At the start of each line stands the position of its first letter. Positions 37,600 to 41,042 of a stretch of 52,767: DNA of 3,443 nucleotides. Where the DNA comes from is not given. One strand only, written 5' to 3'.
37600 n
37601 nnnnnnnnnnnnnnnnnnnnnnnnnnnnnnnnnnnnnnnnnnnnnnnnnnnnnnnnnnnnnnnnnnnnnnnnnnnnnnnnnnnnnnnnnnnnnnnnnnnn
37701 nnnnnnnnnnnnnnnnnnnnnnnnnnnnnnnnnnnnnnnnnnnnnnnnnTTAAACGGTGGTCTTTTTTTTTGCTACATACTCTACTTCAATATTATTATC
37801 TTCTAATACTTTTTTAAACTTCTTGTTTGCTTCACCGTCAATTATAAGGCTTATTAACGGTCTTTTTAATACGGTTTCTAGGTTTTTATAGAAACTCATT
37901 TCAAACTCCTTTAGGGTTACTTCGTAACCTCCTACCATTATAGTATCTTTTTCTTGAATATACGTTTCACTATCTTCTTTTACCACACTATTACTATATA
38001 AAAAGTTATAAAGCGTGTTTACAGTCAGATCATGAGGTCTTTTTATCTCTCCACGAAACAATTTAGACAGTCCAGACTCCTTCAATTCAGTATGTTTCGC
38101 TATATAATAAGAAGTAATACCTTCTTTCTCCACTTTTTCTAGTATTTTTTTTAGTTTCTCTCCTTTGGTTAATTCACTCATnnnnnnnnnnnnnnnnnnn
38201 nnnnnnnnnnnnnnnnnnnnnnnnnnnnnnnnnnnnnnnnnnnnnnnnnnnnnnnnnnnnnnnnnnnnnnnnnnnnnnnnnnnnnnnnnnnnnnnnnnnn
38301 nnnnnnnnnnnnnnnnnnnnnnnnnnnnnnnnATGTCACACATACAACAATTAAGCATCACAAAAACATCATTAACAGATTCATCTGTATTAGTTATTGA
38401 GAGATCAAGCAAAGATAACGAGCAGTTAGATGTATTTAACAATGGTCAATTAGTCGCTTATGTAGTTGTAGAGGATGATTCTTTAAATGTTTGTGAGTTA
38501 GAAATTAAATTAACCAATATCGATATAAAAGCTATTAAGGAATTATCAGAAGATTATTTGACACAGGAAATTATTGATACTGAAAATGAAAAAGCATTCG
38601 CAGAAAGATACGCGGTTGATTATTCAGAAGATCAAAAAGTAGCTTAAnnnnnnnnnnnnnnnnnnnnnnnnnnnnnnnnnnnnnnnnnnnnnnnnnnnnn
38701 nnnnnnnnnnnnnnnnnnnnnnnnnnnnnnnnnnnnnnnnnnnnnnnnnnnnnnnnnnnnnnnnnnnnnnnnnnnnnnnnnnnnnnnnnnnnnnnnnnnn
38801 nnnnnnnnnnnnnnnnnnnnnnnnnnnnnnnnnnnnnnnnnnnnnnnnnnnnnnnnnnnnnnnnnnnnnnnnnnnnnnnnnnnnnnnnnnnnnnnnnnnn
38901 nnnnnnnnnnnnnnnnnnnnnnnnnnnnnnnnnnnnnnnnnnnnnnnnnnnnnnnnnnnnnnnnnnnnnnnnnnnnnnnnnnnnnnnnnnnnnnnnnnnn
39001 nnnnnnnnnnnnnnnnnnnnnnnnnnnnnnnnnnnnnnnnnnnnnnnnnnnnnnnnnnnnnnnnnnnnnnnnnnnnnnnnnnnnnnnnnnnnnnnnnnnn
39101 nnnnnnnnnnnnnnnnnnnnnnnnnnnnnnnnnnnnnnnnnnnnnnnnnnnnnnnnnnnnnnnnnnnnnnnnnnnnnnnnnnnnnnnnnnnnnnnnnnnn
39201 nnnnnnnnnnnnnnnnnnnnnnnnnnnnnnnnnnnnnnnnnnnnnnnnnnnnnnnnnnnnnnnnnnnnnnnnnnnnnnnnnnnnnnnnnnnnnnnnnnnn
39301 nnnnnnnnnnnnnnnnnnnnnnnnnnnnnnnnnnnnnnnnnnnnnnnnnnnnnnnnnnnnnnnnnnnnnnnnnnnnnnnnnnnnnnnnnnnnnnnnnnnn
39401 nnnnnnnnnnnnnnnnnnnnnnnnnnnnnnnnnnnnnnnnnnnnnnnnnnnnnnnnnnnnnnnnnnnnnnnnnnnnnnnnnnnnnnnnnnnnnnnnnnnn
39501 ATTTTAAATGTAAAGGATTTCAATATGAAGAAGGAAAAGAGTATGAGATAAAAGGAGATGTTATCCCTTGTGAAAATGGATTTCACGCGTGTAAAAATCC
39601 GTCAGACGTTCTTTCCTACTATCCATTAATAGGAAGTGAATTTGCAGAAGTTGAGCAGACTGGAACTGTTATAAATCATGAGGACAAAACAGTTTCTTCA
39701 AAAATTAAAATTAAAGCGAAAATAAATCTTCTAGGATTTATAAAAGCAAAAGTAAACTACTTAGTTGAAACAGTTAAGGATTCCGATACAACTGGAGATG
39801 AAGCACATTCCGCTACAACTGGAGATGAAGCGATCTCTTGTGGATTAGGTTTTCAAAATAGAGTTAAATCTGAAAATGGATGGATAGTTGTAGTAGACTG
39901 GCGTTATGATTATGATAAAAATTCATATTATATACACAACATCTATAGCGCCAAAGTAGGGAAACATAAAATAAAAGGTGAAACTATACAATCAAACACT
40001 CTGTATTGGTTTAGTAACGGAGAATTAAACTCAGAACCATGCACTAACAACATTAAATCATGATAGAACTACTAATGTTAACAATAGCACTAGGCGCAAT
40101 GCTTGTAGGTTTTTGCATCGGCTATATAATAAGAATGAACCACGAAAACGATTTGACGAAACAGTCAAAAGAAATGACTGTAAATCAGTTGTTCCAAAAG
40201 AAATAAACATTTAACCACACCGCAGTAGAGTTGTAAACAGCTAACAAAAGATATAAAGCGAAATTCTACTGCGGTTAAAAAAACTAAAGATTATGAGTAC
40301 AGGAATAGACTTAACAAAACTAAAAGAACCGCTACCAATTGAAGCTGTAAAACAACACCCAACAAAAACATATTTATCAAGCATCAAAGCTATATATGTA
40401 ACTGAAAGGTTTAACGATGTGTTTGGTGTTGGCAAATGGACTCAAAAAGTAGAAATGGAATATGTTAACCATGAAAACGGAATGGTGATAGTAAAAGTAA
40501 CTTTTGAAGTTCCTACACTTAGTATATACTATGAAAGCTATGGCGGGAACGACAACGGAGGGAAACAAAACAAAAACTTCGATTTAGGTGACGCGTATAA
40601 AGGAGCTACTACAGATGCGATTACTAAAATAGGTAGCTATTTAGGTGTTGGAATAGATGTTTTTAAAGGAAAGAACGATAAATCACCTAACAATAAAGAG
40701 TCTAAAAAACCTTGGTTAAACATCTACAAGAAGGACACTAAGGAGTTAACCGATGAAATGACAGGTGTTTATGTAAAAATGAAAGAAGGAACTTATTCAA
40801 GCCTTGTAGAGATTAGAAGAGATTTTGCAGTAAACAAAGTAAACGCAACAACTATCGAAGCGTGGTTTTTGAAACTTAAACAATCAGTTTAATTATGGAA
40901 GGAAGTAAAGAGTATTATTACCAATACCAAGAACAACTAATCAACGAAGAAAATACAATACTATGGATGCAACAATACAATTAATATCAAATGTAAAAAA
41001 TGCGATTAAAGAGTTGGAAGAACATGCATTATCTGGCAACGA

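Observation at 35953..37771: Self-contained envelope-protein moron cassette next to the candidate repressor (possible superinfection-exclusion or lysogenic-conversion system)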

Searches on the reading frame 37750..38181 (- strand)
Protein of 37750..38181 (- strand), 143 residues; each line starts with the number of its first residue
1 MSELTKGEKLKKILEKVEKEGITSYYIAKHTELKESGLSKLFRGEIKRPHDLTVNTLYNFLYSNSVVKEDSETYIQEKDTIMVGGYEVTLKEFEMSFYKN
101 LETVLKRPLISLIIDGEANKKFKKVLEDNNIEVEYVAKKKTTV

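Call 5: search_protein_families(library=pfam, proteins=[window:37750-38181:-], max_evalue=1)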
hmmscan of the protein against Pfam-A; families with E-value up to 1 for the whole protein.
window:37750-38181:- (143 aa): 1 family
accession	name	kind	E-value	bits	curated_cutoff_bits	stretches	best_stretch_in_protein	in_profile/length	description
PF14080.11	DUF4261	-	0.056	13.9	27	1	37-106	4-75/77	Domain of unknown function (DUF4261)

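Call 6: search_protein_families(library=phrogs, proteins=[window:37750-38181:-], max_evalue=1)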
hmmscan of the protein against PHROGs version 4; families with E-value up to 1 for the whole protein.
window:37750-38181:- (143 aa): 6 families
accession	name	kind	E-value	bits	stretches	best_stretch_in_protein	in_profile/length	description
phrog_5191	-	unknown function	0.0058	17.6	1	1-48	15-62/86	-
phrog_6223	-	transcription regulation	0.0068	17.5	1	7-64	4-60/73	transcriptional repressor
phrog_16822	-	unknown function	0.019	16.2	1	32-104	24-95/99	-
phrog_4779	-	transcription regulation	0.032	15.7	1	6-71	3-66/98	transcriptional regulator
phrog_6831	-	transcription regulation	0.073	14.1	1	11-60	8-57/68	transcriptional regulator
phrog_19619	-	unknown function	0.2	12.2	1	17-62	28-73/160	-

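Call 11: search_protein_families(library=padloc, proteins=[window:37750-38181:-], max_evalue=1)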
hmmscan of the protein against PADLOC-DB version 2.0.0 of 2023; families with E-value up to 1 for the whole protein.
window:37750-38181:- (143 aa): 1 family
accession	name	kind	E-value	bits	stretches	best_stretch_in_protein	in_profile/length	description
PDLC04760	PDC-M64C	-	0.015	13.7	1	11-59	29-73/93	-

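Call 65: search_dna_similar(query=window:37750-38181:-, collection=phages, mode=protein, max_evalue=0.01, max_rows=20)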
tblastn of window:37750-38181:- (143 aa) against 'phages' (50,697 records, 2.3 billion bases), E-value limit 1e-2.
Records with a match: 2; places in all: 2; records where one place covers at least 80% of the query: 0.
Best place of each record, by identity: <60% 2.
By first word of the organism name: Leeuwenhoekiella 1; Riemerella 1.
By host as written in the record: Leeuwenhoekiella aequorea Arc30 1; Riemerella anatipestifer RA21 1.
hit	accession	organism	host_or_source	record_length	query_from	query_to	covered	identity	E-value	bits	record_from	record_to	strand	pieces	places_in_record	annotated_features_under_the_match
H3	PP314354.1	Leeuwenhoekiella phage vB_LaeS_Arctus_1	Leeuwenhoekiella aequorea Arc30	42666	21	83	44%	37.7%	2e-3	42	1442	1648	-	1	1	peptidase S24-like protein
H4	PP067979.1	Riemerella phage vB_RanS_GDF21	Riemerella anatipestifer RA21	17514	22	61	28%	45.0%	4e-4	45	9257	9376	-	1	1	helix-turn-helix domain containing protein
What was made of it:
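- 37750..38181 (-): CI/434-type repressor candidate with an N-terminal HTH and a ~65-aa C-terminal domain (no S24 peptidase domain). It is the conserved fourth member of the module. A Leeuwenhoekiella phage S24-type repressor shares the HTH (call 65).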

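Call 83: search_solved_structures(query=A7, max_evalue=1)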
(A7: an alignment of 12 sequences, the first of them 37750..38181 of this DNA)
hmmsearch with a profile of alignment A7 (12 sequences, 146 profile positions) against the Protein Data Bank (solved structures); distinct sequences matched with E-value up to 1: 113 (the best 60 are shown).
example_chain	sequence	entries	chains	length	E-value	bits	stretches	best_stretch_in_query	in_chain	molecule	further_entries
8tac_A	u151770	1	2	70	4.7e-10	42.9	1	5-56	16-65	DBP48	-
1per_L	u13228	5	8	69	6.1e-10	42.6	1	4-70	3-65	PROTEIN (434 REPRESSOR) | 434 REPRESSOR | REPRESSOR PROTEIN CI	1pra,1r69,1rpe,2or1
2r63_A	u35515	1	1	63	1.5e-09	41.3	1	4-68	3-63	REPRESSOR PROTEIN FROM BACTERIOPHAGE 434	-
1sq8_A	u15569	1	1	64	1.8e-09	41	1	2-67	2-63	dh434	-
1r63_A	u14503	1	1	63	2.9e-09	40.4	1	4-68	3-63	REPRESSOR PROTEIN FROM BACTERIOPHAGE 434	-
9sf2_A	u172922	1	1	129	3.2e-09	40.2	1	5-73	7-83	Transcriptional regulator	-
1adr_A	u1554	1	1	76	1.2e-07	35.1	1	3-69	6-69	P22 C2 REPRESSOR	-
2r1j_L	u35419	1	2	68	2.9e-07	33.9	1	3-68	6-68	Repressor protein C2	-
3jxb_C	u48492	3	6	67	3.5e-07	33.6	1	1-68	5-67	Repressor protein C2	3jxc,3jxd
7t8i_A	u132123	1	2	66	6.6e-07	32.7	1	1-65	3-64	Phage element (ICEBs1)transcriptional regulator (Xre family)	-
9iaq_A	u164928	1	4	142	6.8e-07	32.7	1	6-83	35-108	HTH cro/C1-type domain-containing protein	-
1b0n_A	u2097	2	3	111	9.5e-07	32.2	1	4-73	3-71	PROTEIN (SINR PROTEIN) | HTH-TYPE TRANSCRIPTIONAL REGULATOR SINR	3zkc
1zug_A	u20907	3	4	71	1.1e-06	32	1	2-68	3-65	PHAGE 434 CRO PROTEIN | REGULATORY PROTEIN CRO | PROTEIN (434 CRO)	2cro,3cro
5tn0_A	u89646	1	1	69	1.4e-06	31.7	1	4-69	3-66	HTH-type transcriptional regulator SinR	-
9k3w_A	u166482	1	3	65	2e-06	31.2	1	4-39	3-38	Transcriptional regulator, PbsX family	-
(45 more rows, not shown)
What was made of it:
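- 37750..38181 (-): The profile of 12 syntenic homologues hits the 434 repressor, P22 C2 and ImmR (call 83).
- On CI/434-type (XRE) phage repressor: The profile of 12 syntenic proteins hits the 434 repressor (6e-10), P22 C2 and ImmR (call 83).
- Checked: A profile of 12 syntenic homologues hits the 434 repressor (6e-10), P22 C2 and ICEBs1 ImmR (call 83).
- The HTH profile also hits HipB, HigA and PezA antitoxins (call 83).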

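Call 100: search_protein_families(library=ncbifam, proteins=[window:37750-38181:-], max_evalue=0.01)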
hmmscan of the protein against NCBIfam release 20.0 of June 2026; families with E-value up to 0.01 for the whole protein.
window:37750-38181:- (143 aa): 0 families

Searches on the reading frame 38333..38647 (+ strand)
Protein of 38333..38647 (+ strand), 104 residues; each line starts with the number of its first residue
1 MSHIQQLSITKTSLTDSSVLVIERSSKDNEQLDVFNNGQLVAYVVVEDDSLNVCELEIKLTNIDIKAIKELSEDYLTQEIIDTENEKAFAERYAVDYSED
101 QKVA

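Call 5: search_protein_families(library=pfam, proteins=[window:38333-38647:+], max_evalue=1)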
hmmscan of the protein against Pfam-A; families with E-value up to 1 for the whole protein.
window:38333-38647:+ (104 aa): 1 family
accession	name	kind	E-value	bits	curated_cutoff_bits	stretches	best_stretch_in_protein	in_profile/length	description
PF14540.12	NTF-like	-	0.063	13.8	27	1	17-88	19-86/118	Nucleotidyltransferase-like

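Call 6: search_protein_families(library=phrogs, proteins=[window:38333-38647:+], max_evalue=1)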
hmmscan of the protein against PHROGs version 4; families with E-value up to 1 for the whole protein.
window:38333-38647:+ (104 aa): 4 families
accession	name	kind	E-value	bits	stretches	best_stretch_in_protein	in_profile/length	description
phrog_23909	-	tail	0.0098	15.3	1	29-99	583-653/798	tail fiber protein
phrog_16796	-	unknown function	0.053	14.5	1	10-49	17-55/58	-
phrog_24722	-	unknown function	0.075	14.1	1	29-54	8-33/60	-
phrog_4793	-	unknown function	0.22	12.2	1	60-72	6-18/38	-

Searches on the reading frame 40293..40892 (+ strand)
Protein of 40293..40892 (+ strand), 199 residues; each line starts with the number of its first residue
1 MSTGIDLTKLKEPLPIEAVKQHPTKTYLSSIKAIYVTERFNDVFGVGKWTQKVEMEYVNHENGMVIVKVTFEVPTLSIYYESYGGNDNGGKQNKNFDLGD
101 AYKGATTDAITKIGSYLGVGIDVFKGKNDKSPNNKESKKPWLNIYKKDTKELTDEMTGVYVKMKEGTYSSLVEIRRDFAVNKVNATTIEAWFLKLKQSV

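Call 10: search_protein_families(library=phrogs, proteins=[window:40293-40892:+], max_evalue=0.001)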
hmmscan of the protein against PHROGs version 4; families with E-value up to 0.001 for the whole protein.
window:40293-40892:+ (199 aa): 2 families
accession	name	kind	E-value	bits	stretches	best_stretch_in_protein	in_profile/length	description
phrog_7838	-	DNA, RNA and nucleotide metabolism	3.7e-07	31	1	28-141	30-160/242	exonuclease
phrog_37405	-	unknown function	0.00033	21.5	1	21-128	43-155/221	-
